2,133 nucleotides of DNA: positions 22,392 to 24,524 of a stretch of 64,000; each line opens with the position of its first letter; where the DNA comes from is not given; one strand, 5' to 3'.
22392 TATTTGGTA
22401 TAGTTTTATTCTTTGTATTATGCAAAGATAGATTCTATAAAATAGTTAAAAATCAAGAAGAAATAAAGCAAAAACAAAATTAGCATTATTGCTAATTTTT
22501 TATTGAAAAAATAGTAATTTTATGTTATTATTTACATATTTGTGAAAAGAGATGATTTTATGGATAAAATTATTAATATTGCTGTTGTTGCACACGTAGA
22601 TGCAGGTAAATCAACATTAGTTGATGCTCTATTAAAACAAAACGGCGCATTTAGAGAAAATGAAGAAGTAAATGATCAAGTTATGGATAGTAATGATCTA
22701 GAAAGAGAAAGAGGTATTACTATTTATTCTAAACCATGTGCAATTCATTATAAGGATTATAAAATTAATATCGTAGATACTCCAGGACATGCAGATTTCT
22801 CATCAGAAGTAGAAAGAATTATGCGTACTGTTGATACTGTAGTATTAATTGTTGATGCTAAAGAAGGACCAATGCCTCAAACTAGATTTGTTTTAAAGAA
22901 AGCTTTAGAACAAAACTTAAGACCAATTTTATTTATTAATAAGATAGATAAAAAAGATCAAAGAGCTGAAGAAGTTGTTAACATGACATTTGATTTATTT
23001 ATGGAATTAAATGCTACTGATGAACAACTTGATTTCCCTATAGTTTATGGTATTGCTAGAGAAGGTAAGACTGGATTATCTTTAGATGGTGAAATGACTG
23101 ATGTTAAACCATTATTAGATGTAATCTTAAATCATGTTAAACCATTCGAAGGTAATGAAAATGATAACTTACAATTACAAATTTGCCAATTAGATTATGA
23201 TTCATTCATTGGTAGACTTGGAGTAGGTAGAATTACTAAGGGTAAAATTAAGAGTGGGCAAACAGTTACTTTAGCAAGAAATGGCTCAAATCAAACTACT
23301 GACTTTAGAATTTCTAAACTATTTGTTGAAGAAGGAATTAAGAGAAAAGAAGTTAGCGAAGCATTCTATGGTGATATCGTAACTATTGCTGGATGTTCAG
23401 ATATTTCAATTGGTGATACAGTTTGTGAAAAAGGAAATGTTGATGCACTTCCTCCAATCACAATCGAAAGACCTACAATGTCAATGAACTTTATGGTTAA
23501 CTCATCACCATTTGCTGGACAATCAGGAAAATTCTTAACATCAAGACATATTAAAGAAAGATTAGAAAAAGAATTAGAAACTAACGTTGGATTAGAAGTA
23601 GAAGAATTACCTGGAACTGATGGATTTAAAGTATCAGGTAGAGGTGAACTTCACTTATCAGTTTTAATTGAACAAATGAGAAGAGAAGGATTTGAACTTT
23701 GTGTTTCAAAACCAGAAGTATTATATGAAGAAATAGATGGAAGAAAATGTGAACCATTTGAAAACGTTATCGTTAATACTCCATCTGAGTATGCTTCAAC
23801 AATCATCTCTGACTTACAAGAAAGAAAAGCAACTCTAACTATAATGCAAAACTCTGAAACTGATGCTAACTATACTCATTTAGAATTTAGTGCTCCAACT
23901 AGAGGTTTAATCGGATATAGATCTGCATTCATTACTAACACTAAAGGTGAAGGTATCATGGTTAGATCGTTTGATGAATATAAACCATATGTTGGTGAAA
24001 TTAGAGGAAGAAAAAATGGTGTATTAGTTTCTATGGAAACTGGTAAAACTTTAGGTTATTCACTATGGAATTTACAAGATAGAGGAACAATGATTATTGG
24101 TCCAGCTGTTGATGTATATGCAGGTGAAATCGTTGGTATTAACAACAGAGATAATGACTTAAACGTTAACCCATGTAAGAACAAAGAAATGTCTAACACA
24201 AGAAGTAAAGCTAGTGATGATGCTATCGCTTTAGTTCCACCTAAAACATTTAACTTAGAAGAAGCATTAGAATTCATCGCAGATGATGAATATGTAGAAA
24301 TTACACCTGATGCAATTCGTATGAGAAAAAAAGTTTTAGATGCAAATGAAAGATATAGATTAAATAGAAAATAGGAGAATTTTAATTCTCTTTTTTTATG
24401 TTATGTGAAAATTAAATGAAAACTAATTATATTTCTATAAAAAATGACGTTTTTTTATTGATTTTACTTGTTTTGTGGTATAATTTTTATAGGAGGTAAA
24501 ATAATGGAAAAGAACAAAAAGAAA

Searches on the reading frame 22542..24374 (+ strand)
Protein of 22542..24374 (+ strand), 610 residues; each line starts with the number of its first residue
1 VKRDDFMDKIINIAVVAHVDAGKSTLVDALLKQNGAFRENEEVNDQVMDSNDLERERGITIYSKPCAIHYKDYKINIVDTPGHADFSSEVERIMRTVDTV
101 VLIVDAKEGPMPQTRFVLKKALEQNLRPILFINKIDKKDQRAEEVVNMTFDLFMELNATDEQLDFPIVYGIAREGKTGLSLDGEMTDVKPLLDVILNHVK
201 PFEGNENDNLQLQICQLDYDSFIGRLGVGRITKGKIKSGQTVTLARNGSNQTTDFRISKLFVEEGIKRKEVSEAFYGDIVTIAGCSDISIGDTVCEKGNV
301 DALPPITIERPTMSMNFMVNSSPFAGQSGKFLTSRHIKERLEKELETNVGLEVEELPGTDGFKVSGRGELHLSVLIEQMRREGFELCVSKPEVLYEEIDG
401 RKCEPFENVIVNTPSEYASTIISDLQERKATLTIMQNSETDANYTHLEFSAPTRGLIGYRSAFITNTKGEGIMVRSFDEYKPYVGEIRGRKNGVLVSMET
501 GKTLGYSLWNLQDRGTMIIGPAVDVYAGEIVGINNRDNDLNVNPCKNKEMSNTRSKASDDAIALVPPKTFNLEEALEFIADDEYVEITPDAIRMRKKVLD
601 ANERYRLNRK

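Call 9: search_protein_families(library=pfam, proteins=[window:22542-24374:+], max_evalue=0.01)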
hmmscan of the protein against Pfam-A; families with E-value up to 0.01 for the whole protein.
window:22542-24374:+ (610 aa): 12 families
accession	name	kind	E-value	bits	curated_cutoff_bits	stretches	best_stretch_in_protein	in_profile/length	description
PF00009.33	GTP_EFTU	-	1.8e-57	194.4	26.5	1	9-200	2-187/188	Elongation factor Tu GTP binding domain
PF21018.2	BipA_C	-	4.9e-45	152.3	23.8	1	492-600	1-109/110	TypA/BipA C-terminal domain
PF00679.30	EFG_C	-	1.1e-18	67.5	27.9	1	402-487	2-85/89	Elongation factor G C-terminus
PF03144.31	GTP_EFTU_D2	-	3.9e-12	46.9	30.3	1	224-295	1-73/73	Elongation factor Tu domain 2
PF22042.2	EF-G_D2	-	6.9e-10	39.3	27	1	214-296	6-83/84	Elongation factor G domain 2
PF01926.29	MMR_HSR1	-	2.3e-08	34.6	21.9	1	13-134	2-113/113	50S ribosome-binding GTPase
PF02421.24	FeoB_N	-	2.6e-05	24.2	27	1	58-174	32-145/156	Ferrous iron transport protein B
PF00350.29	Dynamin_N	-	7e-05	23.3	27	0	13-35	1-23/168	Dynamin family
PF14492.12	EFG_III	-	0.00034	21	27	1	336-382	20-66/75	Elongation Factor G, domain III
PF00735.24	Septin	-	0.00052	19.8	26.2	1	11-88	5-77/280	Septin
PF00071.28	Ras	-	0.0013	18.7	21.6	1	58-142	33-121/162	Ras family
PF03193.22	RsgA_GTPase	-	0.0021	18.3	30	0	93-142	19-70/174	RsgA GTPase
